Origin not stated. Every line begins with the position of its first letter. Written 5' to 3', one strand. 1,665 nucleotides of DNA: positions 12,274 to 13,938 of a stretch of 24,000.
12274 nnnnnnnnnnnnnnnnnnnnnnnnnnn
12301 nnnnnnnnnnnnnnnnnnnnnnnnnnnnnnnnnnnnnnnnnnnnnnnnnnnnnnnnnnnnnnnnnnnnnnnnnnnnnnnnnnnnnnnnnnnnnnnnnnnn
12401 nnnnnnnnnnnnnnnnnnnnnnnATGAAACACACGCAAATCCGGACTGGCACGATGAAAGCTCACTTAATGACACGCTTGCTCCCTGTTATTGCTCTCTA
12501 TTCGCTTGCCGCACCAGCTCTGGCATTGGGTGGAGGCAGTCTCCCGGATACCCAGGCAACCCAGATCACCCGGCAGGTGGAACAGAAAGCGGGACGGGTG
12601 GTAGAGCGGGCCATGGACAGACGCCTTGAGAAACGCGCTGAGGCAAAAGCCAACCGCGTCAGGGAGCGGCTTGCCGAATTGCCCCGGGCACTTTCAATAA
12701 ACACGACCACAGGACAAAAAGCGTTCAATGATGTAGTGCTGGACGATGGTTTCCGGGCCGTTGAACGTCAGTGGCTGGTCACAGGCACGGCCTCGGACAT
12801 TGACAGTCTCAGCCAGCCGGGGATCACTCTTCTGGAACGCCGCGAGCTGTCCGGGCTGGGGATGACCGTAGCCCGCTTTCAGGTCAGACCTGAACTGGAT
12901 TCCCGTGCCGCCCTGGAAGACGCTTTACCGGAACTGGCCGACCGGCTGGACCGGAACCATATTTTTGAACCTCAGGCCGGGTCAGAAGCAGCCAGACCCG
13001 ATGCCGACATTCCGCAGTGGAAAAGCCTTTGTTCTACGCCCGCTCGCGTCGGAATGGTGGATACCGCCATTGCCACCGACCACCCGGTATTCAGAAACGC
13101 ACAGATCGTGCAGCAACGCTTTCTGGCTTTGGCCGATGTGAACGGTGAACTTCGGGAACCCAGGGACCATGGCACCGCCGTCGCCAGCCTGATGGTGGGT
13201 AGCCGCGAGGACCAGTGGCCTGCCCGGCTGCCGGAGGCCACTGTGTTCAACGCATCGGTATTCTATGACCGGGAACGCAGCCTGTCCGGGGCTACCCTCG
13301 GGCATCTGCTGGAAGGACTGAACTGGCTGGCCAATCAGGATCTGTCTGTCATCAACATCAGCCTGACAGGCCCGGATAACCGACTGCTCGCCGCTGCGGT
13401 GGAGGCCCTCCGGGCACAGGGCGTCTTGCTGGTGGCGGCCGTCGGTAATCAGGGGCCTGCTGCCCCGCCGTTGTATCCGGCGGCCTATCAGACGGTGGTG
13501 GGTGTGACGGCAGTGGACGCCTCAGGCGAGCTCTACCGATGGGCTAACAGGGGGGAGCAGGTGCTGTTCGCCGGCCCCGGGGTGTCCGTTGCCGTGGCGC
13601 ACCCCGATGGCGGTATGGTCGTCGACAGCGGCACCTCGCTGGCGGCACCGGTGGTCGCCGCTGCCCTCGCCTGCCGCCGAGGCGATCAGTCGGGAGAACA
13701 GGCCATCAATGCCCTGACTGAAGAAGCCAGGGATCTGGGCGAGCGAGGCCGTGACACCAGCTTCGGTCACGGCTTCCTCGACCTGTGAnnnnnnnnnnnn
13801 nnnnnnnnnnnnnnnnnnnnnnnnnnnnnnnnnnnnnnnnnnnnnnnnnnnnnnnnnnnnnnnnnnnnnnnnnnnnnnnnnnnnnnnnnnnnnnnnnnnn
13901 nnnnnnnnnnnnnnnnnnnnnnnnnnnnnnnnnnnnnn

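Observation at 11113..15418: Compact ECF regulon defined by three GGAAT-N16-CGT(T/C) promoters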

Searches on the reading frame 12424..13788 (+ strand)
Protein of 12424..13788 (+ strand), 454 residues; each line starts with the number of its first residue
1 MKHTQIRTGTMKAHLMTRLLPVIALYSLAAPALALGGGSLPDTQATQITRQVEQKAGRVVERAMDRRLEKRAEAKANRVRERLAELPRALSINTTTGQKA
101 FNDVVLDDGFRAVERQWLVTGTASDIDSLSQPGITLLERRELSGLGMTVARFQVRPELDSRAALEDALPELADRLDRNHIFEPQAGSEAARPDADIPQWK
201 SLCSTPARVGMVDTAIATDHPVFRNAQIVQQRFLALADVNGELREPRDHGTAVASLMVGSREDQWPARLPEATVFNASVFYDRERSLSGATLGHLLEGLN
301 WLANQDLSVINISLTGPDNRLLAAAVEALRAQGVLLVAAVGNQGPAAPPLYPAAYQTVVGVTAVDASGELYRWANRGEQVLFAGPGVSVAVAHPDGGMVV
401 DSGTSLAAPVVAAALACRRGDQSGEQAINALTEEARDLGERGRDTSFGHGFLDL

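Call 5: search_protein_families(library=pfam, proteins=[window:12424-13788:+], max_evalue=0.01)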
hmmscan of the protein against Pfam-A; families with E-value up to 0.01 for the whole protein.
window:12424-13788:+ (454 aa): 1 family
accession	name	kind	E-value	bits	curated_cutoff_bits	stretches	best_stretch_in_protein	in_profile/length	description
PF00082.27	Peptidase_S8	-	2e-25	90.1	21.8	1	209-450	6-288/288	Subtilase family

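Call 11: find_homologous_proteins(query=window:12424-13788:+)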
Query window:12424-13788:+ (454 aa): 1754 proteins with E <= 0.001 among 8000 candidates; the best 120 are listed.
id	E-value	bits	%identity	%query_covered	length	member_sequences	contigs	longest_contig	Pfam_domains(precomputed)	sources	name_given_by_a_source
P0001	2.2e-282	954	99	98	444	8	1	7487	PF00082.28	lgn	-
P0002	2.6e-255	865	91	97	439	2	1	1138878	PF00082.28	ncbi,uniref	ncbi:S8 family serine peptidase [Marinobacter sp. DUT-3]|uniref:S8 family serine peptidase n=1 Tax=M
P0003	1.8e-233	793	82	98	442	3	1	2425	PF00082.28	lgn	-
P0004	3.6e-231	785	82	98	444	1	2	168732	PF00082.28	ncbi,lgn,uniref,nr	ncbi:S8 family serine peptidase [Marinobacter sp. TBZ242]|uniref:S8 family serine peptidase n=1 Tax=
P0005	3.5e-217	739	77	98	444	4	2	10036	PF00082.28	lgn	-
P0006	3.7e-216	736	76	98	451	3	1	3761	PF00082.28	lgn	-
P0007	2.0e-215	734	76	98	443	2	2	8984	PF00082.28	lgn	-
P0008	1.3e-213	728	77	98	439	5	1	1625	PF00082.28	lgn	-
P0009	4.6e-207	706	72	98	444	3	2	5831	PF00082.28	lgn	-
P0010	3.2e-204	697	73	98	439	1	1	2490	PF00082.28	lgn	-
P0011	1.4e-201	688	69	100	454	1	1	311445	PF00082.28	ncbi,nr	ncbi:hypothetical protein AWH63_08935 [Marinobacter sp. C18]|nr:hypothetical protein AWH63_08935 [Ma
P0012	8.9e-201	685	69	100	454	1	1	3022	PF00082.28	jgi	jgi:subtilisin family serine protease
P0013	9.8e-201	685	69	100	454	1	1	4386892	PF00082.28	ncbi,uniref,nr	ncbi:minor extracellular protease Epr [Marinobacter salarius]|uniref:Minor extracellular protease Ep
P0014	3.3e-200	683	70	98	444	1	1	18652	PF00082.28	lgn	-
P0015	4.9e-200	683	69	100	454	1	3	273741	PF00082.28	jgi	jgi:subtilisin family serine protease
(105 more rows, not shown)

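Call 12: search_protein_families(library=ncbifam, proteins=[window:12424-13788:+], max_evalue=0.01)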
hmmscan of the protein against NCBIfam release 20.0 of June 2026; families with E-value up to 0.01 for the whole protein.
window:12424-13788:+ (454 aa): 5 families
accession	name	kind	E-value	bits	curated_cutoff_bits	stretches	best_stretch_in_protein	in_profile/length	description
TIGR03921.1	T7SS_mycosin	equivalog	9.3e-32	110.5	278.75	1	207-453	15-280/353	type VII secretion-associated serine protease mycosin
NF049966.1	QH_SP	equivalog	2e-22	79.6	165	1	208-439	1-215/219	subtilisin-like serine protease QhpE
TIGR03895.1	protease_PatA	subfamily_domain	4.2e-19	68.7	421.05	1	249-427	1-191/606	PatA/PatG family cyanobactin maturation protease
NF033595.1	denti_PrtP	equivalog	6.4e-08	31.7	300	1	310-415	342-453/606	dentilisin complex serine proteinase subunit PrtP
NF042956.1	IteS_antiphage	equivalog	9.2e-05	20.9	900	0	386-417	476-507/747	S8 family anti-phage peptidase IteS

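Call 14: find_related_loci(query=A1, collection=genome_contigs, flank=6000)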
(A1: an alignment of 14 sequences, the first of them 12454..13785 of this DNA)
Query A1 (444 aa) in genome_contigs; peptide patterns used: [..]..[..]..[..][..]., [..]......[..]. (x = any residue, [..] = any of these).
331 stretches matched a pattern; 170 encode a relative of the query (tblastn E <= 1e-3); the best 80 are kept; 79 distinct loci.
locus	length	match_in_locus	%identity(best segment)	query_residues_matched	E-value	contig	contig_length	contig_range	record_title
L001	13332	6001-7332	91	1-444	0e+0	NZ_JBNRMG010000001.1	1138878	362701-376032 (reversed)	Marinobacter sp. DUT-3 Scaffold1_1, whole genome shotgun sequence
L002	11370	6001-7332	91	1-444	0e+0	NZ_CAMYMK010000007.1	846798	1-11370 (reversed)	MAG: uncultured Marinobacter sp. isolate Biocath_Gamma_026 k127_19845, whole genome shotgun sequence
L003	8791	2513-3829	76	1-444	0e+0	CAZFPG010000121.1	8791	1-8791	MAG TPA_asm: uncultured Marinobacter sp. isolate SRP284430_co1_39 genome assembly, contig: NODE_6192_length_8791_cov_6.2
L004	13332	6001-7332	69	1-444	0e+0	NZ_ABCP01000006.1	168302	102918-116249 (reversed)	Marinobacter algicola DG893 1103407001949, whole genome shotgun sequence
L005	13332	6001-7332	68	1-444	0e+0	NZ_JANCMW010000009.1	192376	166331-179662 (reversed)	Marinobacter iranensis strain 71-i NODE_9_length_192376_cov_183.434688, whole genome shotgun sequence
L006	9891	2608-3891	70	8-444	0e+0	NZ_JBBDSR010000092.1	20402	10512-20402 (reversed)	MAG: Marinobacter sp. isolate LejiaC_58_14 Lejia_C_6100_length_20402_cov_10, whole genome shotgun sequence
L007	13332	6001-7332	82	1-444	0e+0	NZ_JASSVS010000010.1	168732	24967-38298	Marinobacter azerbaijanicus strain TBZ242 NODE_10_length_168732_cov_220.874454, whole genome shotgun sequence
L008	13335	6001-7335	65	1-443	5e-172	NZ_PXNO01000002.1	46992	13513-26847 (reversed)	Marinobacter shengliensis strain SL013A34A2 230, whole genome shotgun sequence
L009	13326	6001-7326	64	1-443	1e-167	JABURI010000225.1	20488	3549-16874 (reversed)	MAG: Marinobacter sp. isolate Bin_10 NODE_620_length_20488_cov_16.4242, whole genome shotgun sequence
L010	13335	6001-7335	63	1-443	2e-166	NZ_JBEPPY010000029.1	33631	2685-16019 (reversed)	Marinobacter sp. MBR-99 Ga0505397_29, whole genome shotgun sequence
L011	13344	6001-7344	63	1-443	2e-165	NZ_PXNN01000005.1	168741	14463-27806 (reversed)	Marinobacter halophilus strain JCM 30472 343, whole genome shotgun sequence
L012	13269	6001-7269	65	21-443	4e-165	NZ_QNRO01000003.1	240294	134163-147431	Marinobacter pelagius strain 114J Ga0227231_103, whole genome shotgun sequence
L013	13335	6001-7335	61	6-442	7e-164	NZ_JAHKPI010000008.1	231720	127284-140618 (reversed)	Marinobacter sp. F3R08 F3R08_F2R01_contig_9, whole genome shotgun sequence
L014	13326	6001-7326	71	1-444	0e+0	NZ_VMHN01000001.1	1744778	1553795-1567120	Marinobacter denitrificans strain JB02H27 NODE_1_length_1744778_cov_48.696908, whole genome shotgun sequence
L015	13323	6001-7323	58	6-442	1e-162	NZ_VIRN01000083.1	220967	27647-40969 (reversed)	Marinobacter sp. BW6 NODE_6_length_220967_cov_60.8568_ID_11, whole genome shotgun sequence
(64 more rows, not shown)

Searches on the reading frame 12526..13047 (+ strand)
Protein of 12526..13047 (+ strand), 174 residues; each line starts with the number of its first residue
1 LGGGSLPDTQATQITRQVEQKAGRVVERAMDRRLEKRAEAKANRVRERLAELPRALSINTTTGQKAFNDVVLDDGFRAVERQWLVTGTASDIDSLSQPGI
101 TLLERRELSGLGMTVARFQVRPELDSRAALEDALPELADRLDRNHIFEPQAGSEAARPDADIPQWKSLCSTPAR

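Call 49: search_protein_families(library=pfam, proteins=[window:12526-13047:+], max_evalue=10)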
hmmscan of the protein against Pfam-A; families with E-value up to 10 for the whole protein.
seq(174 aa): 1 family
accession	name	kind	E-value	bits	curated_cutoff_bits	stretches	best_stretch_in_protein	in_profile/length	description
PF07704.17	PSK_trans_fac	-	0.065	14.6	28.3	1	12-62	15-65/82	Rv0623-like transcription factor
